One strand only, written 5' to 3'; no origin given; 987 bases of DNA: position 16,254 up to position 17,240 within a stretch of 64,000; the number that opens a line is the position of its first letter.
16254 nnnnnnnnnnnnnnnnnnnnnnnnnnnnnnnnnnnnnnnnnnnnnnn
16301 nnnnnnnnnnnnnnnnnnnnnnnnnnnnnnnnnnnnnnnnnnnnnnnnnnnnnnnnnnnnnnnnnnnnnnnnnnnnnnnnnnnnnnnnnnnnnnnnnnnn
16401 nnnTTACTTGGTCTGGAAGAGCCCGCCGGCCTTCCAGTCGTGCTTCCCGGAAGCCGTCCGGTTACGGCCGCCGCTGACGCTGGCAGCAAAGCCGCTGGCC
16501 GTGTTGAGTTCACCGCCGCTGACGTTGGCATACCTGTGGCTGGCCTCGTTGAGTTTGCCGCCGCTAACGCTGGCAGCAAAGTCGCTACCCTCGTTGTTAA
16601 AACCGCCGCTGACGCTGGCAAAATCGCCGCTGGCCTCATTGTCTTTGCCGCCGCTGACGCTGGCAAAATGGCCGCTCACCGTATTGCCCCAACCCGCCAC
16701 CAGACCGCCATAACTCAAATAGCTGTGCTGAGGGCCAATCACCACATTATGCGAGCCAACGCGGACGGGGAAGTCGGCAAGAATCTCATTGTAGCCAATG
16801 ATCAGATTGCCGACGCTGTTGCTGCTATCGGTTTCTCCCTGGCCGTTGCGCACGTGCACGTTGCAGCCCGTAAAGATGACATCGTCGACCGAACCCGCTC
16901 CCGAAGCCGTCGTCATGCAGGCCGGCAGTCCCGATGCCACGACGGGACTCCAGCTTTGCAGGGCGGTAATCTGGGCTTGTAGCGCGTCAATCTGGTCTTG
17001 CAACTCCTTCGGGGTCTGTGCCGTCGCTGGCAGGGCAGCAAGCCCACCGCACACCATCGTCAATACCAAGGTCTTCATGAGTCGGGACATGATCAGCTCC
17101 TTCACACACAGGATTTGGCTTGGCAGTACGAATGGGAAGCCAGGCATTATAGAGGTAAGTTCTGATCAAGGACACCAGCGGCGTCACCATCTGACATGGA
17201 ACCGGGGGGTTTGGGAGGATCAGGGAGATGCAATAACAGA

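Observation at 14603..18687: Tandem family of three secreted 'inverse-adhesin' fibre proteins: signal peptide, heptad coiled coil, then YadA-head-like 14-residue repeats, with no membrane anchor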

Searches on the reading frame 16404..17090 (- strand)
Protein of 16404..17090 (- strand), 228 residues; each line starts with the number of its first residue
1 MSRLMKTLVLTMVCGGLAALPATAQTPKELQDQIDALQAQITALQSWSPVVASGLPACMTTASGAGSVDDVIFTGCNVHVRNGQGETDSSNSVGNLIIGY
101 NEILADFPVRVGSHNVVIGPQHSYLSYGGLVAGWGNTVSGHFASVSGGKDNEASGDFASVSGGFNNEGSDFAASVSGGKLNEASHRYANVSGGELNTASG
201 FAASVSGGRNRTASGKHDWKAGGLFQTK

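Call 3: search_protein_families(library=pfam, proteins=[window:16404-17090:-], max_evalue=1)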
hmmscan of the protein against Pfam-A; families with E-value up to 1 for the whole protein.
window:16404-17090:- (228 aa): 4 families
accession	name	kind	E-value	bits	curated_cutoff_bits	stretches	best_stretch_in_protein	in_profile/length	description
PF18792.6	UspA1_rep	-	1.9e-05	24.9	27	2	145-155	3-13/13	Ubiquitous surface protein adhesin repeat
PF21300.2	LbR_Ice_bind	-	4e-05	24.1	30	2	74-164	2-92/97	Grass antifreeze beta roll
PF14282.11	FlxA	-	0.025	15.2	26.3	1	25-46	49-70/101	FlxA-like protein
PF19199.5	Phage_coatGP8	-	0.06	13.9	24.6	1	9-53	7-51/69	Phage major coat protein, Gp8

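Call 4: search_protein_families(library=ncbifam, proteins=[window:16404-17090:-], max_evalue=1)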
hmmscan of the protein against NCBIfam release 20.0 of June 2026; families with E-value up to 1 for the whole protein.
window:16404-17090:- (228 aa): 1 family
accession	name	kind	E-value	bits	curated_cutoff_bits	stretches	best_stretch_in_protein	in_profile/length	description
NF008434.0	PRK11274.1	equivalog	0.099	11.5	333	1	29-68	215-254/409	glycolate oxidase subunit GlcF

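Call 19: find_related_loci(query=A2, collection=genome_contigs, flank=8000)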
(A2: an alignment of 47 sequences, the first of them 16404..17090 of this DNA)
Query A2 (228 aa) in genome_contigs; peptide patterns used: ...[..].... (x = any residue, [..] = any of these).
596 stretches matched a pattern (row limit reached: there are more); 564 encode a relative of the query (tblastn E <= 1e-3); the best 80 are kept; 76 distinct loci.
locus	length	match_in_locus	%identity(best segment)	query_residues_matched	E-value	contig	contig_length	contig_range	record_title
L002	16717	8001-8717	66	1-223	3e-87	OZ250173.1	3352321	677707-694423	MAG: Candidatus Entotheonellaceae bacterium isolate 9d1d725d-eef8-4373-9b5a-f8a255acfc24 genome assembly, chromosome: 1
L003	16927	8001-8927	50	1-213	1e-52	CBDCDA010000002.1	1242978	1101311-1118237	MAG: uncultured Candidatus Entotheonella sp. isolate cfaa4de9-a9c6-4b59-82e3-79f4103bd15e genome assembly, contig: conti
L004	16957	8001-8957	50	1-223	2e-51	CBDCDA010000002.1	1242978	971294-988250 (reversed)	MAG: uncultured Candidatus Entotheonella sp. isolate cfaa4de9-a9c6-4b59-82e3-79f4103bd15e genome assembly, contig: conti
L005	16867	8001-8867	54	55-227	8e-51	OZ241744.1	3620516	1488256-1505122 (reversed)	MAG: uncultured Candidatus Binatia bacterium isolate 1a802767-3803-4637-ab5b-ce8b9f0f9348 genome assembly, chromosome: 1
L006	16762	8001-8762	45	4-228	1e-49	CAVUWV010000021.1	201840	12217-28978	MAG: Candidatus Hydrogenedentes bacterium isolate MFD05684.bin.2.193 genome assembly, contig: contig_76829, whole genome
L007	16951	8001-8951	49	33-227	3e-49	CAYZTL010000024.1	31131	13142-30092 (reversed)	MAG TPA_asm: uncultured Anaerolineales bacterium isolate binchicken_co17_321 genome assembly, contig: NODE_4018_length_3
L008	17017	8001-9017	54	56-223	1e-48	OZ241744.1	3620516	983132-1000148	MAG: uncultured Candidatus Binatia bacterium isolate 1a802767-3803-4637-ab5b-ce8b9f0f9348 genome assembly, chromosome: 1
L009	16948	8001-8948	55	56-227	4e-48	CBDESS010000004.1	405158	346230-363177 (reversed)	MAG: uncultured Candidatus Binatia bacterium isolate d285014b-b5bd-45bc-989a-fc635d2899d5 genome assembly, contig: conti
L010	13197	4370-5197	49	31-227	3e-48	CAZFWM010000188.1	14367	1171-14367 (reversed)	MAG TPA_asm: uncultured Thermodesulfobacteriota bacterium isolate SRP077602_co7_231 genome assembly, contig: NODE_20121_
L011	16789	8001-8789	43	1-228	1e-47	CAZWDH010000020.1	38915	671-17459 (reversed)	MAG TPA_asm: uncultured Nitrospiraceae bacterium isolate SRP323723_co1_44 genome assembly, contig: NODE_845_length_38915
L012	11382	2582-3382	49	23-224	5e-47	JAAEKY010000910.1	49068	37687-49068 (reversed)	MAG: Desulfobacteraceae bacterium isolate Bco_6 BcoG_CONTIG3493864, whole genome shotgun sequence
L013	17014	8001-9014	41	1-227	4e-46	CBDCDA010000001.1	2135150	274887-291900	MAG: uncultured Candidatus Entotheonella sp. isolate cfaa4de9-a9c6-4b59-82e3-79f4103bd15e genome assembly, contig: conti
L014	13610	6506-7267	51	31-227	2e-45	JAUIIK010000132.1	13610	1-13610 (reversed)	MAG: Chloroflexia bacterium isolate Co_bin.259 NODE_25103_length_13610_cov_1.016465, whole genome shotgun sequence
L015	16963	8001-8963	51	56-223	7e-45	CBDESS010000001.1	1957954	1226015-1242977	MAG: uncultured Candidatus Binatia bacterium isolate d285014b-b5bd-45bc-989a-fc635d2899d5 genome assembly, contig: conti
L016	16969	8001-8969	45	2-227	6e-45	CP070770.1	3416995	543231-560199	MAG: Deltaproteobacteria bacterium isolate bin23 chromosome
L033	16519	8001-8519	50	70-226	5e-42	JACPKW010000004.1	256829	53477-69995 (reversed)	MAG: Candidatus Giovannonibacteria bacterium isolate NC_groundwater_505_Ag_S-0.1um_43_101 S35_SO-1_scaffold_135751, whol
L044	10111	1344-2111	39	17-228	5e-41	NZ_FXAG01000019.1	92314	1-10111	Pseudogulbenkiania subflava DSM 22618, whole genome shotgun sequence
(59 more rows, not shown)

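Call 22: predict_structure(alignment_id=A2)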
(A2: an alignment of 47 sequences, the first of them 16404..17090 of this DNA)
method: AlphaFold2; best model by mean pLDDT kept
length: 228 residues; sequences in the alignment: 47
mean_pLDDT: 66.5   pTM: 0.45
mean pLDDT of the five models: 66.5, 65.2, 65.2, 64.2, 64.1
residues with pLDDT >= 90: 0; 70-90: 97; 50-70: 109; < 50: 22
segments of 3 or more residues with pLDDT < 50: 1-5, 99-104, 107-112
pLDDT, mean of each block of 10 residues (from residue 1): 51 57 75 87 72 76 81 78 60 55 46 56 62 72 75 77 76 72 71 57 59 59 54
secondary structure, 60 per line:
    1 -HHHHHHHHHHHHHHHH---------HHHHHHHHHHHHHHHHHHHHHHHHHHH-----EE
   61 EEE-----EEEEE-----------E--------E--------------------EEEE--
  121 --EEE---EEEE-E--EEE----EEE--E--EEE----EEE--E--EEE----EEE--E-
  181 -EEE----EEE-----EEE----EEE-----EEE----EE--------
elements in order: H2-17 H27-53 E59-63 E69-73 E115-118 E123-125 E129-132 E137-139 E144-146 E152-154 E159-161 E167-169 E174-176 E182-184 E189-191 E197-199 E204-206 E212-214

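Call 26: fold_search(model_id=the predicted structure, library=pdb)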
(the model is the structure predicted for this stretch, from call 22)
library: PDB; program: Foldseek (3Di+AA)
matches with E <= 10: 27; with E <= 0.001: 0
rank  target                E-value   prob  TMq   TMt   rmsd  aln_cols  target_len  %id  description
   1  8jlc_A                1.5e+00  0.03  0.13  0.07   9.7       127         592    9  Cryo-EM structure of SV2A in complex with BoNT/A2 Hc and levetiracetam (released 2024-05-01)
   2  2bm4_A                1.6e+00  0.07  0.17  0.21  10.0       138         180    9  The Structure of MfpA (Rv3361c, C2 Crystal form). The Pentapeptide Repeat Protein from Mycobacterium tuberculosis Fold (released 2005-06-07)
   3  3jqy_A                2.5e+00  0.03  0.13  0.12  12.3       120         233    9  Crystal Structure of the polySia specific acetyltransferase NeuO (released 2010-08-18)
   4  8jli_A                3.1e+00  0.03  0.17  0.08  11.3       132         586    6  Cryo-EM structure of SV2A dimer in complex levetiracetam (released 2024-05-01)
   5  2xt2_B                3.9e+00  0.03  0.15  0.17  11.3       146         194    6  Structure of the pentapeptide repeat protein AlbG, a resistance factor for the topoisomerase poison albicidin. (released 2010-10-13)
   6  9fyr_A                3.9e+00  0.01  0.12  0.07  10.9       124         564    9  Cryo-EM structure of native SV2A in complex with TeNT-Hc, Pro-Macrobody 5 and Levetiracetam (released 2025-05-21)
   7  3uyu_B                4.5e+00  0.02  0.13  0.13  11.3       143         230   10  Structural basis for the antifreeze activity of an ice-binding protein (LeIBP) from Arctic yeast (released 2012-02-15)
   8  6n2b_A                4.8e+00  0.02  0.18  0.14  11.7       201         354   12  The Crystal Structure of Caldicellulosiruptor kristjanssonii Tapirin C-terminal domain (released 2018-12-19)
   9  8jle_A                4.8e+00  0.01  0.13  0.19   9.9       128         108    9  Cryo-EM structure of SV2A LD4 in complex with BoNT/A2 Hc in the SV2A-levetiracetam-BoNT/A2 Hc complex (released 2024-05-01)
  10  3ult_A                5.0e+00  0.01  0.12  0.15  10.8       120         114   17  Crystal structure of an ice-binding protein from the perennial ryegrass, Lolium perenne (released 2012-02-15)
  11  2w7z_A                5.3e+00  0.02  0.13  0.14  10.6       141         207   10  Structure of the pentapeptide repeat protein EfsQnr, a DNA gyrase inhibitor. Free amines modified by cyclic pentylatio (released 2009-05-05)
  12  8enq_A                5.3e+00  0.01  0.10  0.14  11.8       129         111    8  E. coli CsgA fibril (218-pixel box size) (released 2023-10-04)
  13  5dn0                  5.6e+00  0.03  0.18  0.18   8.4       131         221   15  t1555 loop variant (released 2016-08-31)
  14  2xt4_B                5.6e+00  0.03  0.19  0.20   8.7       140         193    8  Structure of the pentapeptide repeat protein AlbG, a resistance factor for the topoisomerase poison albicidin. (released 2010-10-13)
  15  4lmo_A                5.9e+00  0.14  0.16  0.15   5.4        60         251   18  Structure of a vertebrate RNA binding domain of telomerase (TRBD) (released 2013-10-09)
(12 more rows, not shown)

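Call 36: find_related_loci(query=A2, collection=viral_contigs, flank=8000)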
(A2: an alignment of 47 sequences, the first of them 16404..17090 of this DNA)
Query A2 (228 aa) in viral_contigs; peptide patterns used: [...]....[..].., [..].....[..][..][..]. (x = any residue, [..] = any of these).
27 stretches matched a pattern; 8 encode a relative of the query (tblastn E <= 1e-3); 8 distinct loci.
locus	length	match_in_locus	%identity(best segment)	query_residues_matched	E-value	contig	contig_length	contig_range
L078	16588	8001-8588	37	66-228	9e-26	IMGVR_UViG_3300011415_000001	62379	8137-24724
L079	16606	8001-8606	34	33-226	4e-26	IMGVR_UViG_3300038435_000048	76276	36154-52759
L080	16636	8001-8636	35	1-224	2e-26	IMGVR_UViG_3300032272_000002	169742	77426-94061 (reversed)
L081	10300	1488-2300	32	30-226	4e-19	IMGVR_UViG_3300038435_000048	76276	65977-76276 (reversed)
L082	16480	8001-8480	35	3-155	2e-17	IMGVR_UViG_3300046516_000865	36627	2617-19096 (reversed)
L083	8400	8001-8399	34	33-142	2e-16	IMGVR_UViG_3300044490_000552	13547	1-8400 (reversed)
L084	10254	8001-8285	35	29-124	7e-15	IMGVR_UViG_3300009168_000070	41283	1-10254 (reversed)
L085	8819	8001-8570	29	21-181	1e-11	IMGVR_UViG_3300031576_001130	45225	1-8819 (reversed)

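Call 41: search_solved_structures(query=A2, max_evalue=1, show_alignments=3)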
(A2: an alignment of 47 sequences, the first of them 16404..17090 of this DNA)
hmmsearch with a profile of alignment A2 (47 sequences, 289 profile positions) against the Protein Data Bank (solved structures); distinct sequences matched with E-value up to 1: 5.
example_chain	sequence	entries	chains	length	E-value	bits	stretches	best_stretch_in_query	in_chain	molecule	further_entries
3pr7_A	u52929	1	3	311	5.1e-29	104.8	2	146-238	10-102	UspA1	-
3ntn_A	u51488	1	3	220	4.6e-06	29.4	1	174-275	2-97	UspA1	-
3ult_A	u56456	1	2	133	0.00098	21.8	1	144-264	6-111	Ice recrystallization inhibition protein-like protein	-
3n4x_A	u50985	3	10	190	0.2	14.2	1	13-61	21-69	Monopolin complex subunit CSM1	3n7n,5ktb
9e5c_5e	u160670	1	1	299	0.68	12.5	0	25-85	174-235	DUF4200 domain-containing protein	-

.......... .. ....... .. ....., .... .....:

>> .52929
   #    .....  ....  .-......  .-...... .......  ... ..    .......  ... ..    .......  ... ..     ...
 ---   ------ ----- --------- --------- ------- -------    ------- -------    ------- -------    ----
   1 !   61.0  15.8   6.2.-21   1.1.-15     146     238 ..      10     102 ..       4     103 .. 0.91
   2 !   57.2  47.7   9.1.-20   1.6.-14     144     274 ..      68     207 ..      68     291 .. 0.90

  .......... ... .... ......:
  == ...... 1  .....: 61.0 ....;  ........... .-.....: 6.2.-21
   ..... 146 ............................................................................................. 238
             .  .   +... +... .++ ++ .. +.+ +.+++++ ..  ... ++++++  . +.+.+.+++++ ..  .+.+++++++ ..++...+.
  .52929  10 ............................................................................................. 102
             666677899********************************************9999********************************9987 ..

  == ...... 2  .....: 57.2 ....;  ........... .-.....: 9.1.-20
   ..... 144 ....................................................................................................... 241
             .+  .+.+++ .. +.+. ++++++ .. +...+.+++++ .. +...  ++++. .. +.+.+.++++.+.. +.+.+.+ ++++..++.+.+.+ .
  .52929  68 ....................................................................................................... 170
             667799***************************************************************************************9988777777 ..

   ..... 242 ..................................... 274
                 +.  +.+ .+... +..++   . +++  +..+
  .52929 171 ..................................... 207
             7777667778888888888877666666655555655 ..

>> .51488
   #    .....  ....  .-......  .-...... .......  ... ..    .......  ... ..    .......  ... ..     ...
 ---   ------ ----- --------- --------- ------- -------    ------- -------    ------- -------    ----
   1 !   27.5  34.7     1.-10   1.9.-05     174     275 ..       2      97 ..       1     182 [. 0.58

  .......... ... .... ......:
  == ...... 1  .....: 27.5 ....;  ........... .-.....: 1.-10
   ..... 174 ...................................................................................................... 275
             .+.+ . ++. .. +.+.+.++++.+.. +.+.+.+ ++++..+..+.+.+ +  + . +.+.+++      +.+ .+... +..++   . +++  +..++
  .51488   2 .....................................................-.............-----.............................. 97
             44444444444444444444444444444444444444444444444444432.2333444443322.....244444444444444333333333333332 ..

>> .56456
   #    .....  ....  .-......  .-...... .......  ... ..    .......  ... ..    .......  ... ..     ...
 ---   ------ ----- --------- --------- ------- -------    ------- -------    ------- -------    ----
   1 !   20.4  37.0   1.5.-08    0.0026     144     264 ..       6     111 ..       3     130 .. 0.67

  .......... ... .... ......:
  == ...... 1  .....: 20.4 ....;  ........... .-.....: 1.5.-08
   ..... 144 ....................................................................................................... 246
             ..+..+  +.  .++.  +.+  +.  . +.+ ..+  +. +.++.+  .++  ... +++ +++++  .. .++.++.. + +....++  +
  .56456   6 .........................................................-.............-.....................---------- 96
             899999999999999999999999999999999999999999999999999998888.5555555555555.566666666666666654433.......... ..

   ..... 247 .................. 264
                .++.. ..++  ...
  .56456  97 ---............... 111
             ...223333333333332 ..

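Call 44: search_protein_families(library=phrogs, proteins=[window:16404-17090:-], max_evalue=0.01)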
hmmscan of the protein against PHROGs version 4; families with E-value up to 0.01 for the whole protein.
window:16404-17090:- (228 aa): 0 families

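Call 51: search_protein_representatives(protein=window:16404-17090:-)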
Query: 228 residues. Proteins with E-value up to 0.001 (for the whole library): 13022; up to 1e-10: 7486; up to 1e-30: 1526. The best 150 are listed.
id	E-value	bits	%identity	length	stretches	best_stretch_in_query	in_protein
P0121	2.7e-155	530.9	50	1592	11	66-213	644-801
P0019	1.2e-144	496.0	100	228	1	1-228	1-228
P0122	1.4e-133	459.8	50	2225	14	110-222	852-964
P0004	3.6e-107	373.5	63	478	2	1-205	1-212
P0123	6.3e-106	369.5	53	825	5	69-223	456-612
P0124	2.3e-102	357.8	47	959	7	52-215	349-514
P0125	5.1e-96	337.1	37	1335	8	32-199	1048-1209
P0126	1.6e-91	322.3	50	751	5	22-217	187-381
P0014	3.0e-91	321.5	55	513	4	56-204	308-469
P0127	4.2e-91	321.0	38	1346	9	63-223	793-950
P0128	2.8e-90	318.3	49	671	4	61-223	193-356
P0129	3.0e-88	311.7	52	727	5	36-226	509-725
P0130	4.6e-88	311.0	45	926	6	27-223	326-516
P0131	2.9e-84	298.6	41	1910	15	113-227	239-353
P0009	3.8e-83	295.0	58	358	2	53-217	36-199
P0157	4.6e-63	229.3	45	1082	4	70-215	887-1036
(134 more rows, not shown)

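Call 66: search_protein_families(library=pfam, proteins=[P0121, P0123, P0124, P0125, P0127, P0131, P0157], max_evalue=0.0001)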
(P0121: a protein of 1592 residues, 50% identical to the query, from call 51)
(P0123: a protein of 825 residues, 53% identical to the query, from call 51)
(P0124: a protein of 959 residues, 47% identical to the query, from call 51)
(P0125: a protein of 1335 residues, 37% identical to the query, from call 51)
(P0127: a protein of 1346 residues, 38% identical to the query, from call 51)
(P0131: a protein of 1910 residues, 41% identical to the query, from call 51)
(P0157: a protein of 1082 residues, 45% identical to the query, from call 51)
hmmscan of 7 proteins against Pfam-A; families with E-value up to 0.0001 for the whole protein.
P0121 (1592 aa): 0 families

P0123 (825 aa): 1 family
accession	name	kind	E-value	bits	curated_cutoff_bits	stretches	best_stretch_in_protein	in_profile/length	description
PF21300.2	LbR_Ice_bind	-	1.5e-11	44.7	30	1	336-434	2-97/97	Grass antifreeze beta roll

P0124 (959 aa): 0 families

P0125 (1335 aa): 1 family
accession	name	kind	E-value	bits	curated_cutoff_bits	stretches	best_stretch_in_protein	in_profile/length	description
PF21300.2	LbR_Ice_bind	-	1e-22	80.5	30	1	1086-1180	3-97/97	Grass antifreeze beta roll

P0127 (1346 aa): 1 family
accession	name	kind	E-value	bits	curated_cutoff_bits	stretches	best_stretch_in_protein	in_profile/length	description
PF21300.2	LbR_Ice_bind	-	8e-17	61.6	30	1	487-586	1-97/97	Grass antifreeze beta roll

P0131 (1910 aa): 2 families
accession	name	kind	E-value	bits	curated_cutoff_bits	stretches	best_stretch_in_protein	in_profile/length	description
PF21300.2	LbR_Ice_bind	-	2.9e-09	37.4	30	0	252-348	3-97/97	Grass antifreeze beta roll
PF13884.11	Peptidase_S74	-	5.6e-09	36.6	22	1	1817-1867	1-52/58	Chaperone of endosialidase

P0157 (1082 aa): 1 family
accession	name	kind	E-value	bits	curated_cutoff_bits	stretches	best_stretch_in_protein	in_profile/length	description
PF02412.23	TSP_3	-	2.6e-28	97.8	25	1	402-424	14-36/36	Thrombospondin type 3 repeat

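Call 70: search_protein_families(library=pfam, alignment_id=A8, max_evalue=0.0001)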
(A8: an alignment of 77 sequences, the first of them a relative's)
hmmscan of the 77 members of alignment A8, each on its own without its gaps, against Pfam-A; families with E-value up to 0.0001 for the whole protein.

A. member 1, P0123 (825 aa): 1 family
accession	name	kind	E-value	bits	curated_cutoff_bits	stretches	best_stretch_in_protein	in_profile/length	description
PF21300.2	LbR_Ice_bind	-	1.5e-11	44.7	30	1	336-434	2-97/97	Grass antifreeze beta roll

B. families by the number of members that match (of 77 scanned): 10 families
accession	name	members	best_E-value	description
PF21300.2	LbR_Ice_bind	49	5.7e-13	Grass antifreeze beta roll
PF18792.6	UspA1_rep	12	5.4e-10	Ubiquitous surface protein adhesin repeat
PF13517.12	FG-GAP_3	3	4.5e-13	FG-GAP-like repeat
PF01839.29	FG-GAP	2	1e-05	FG-GAP repeat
PF01391.23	Collagen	1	2.2e-12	Collagen triple helix repeat (20 copies)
PF18884.5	TSP3_bac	1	1.1e-05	Bacterial TSP3 repeat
PF13202.12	EF-hand_5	1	3.8e-05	EF hand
PF07589.16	PEP-CTERM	1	5.6e-05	PEP-CTERM motif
PF04102.17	SlyX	1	5.9e-05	SlyX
PF12256.14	TcdB_toxin_midN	1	9e-05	Insecticide toxin TcdB middle/N-terminal region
